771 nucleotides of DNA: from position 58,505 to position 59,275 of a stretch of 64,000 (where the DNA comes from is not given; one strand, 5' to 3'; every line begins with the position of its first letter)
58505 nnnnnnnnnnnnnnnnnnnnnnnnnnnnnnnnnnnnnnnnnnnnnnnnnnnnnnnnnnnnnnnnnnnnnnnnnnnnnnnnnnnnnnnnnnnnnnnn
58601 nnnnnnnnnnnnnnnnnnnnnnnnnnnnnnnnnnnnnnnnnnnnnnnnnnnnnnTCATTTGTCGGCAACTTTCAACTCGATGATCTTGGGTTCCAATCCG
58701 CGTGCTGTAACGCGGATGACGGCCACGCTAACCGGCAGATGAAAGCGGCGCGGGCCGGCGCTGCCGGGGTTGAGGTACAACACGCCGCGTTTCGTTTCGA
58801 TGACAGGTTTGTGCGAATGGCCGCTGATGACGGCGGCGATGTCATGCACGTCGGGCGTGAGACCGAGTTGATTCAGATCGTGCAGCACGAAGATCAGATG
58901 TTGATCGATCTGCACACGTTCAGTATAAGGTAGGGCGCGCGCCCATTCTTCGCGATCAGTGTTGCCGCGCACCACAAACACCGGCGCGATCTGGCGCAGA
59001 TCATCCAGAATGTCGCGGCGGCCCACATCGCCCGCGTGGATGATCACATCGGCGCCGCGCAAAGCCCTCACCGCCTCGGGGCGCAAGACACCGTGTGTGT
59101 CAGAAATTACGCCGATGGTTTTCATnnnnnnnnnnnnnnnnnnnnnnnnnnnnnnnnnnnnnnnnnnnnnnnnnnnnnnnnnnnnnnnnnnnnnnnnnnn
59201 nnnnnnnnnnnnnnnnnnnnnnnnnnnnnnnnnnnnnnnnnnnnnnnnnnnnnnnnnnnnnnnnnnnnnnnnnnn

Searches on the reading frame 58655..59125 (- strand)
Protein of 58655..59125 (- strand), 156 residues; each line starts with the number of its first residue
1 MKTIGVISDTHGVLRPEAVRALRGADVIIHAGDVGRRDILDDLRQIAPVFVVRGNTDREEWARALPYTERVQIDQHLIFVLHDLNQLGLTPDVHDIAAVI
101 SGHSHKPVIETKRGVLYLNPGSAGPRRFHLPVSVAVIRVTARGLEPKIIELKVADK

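Call 5: search_protein_families(library=pfam, proteins=[window:58655-59125:-], max_evalue=0.01)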
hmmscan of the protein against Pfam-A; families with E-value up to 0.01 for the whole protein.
window:58655-59125:- (156 aa): 2 families
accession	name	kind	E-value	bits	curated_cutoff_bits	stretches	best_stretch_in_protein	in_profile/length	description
PF12850.12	Metallophos_2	-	3.6e-33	115.2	27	1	4-140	3-152/154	Calcineurin-like phosphoesterase superfamily domain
PF00149.33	Metallophos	-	4.4e-07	31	21.5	1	3-69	2-84/191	Calcineurin-like phosphoesterase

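Call 6: search_protein_families(library=ncbifam, proteins=[window:58655-59125:-], max_evalue=0.01)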
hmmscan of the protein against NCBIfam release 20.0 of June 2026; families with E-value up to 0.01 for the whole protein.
window:58655-59125:- (156 aa): 2 families
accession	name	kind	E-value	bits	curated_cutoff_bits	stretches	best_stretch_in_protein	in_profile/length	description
TIGR00040.1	yfcE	subfamily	9.5e-24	84.3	56.25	1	3-138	2-149/158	YfcE family phosphodiesterase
NF006988.0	PRK09453.1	equivalog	1.8e-11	44.2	117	1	4-138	3-161/183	phosphodiesterase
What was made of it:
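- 58655..59125 (-): YfcE-family metallophosphoesterase (MPE). It is the left neighbour of the stub and itself part of the variable A2M-dsrE gap. PF12850 at 3.6e-33 and TIGR00040 at 84 bits (calls 5, 6).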
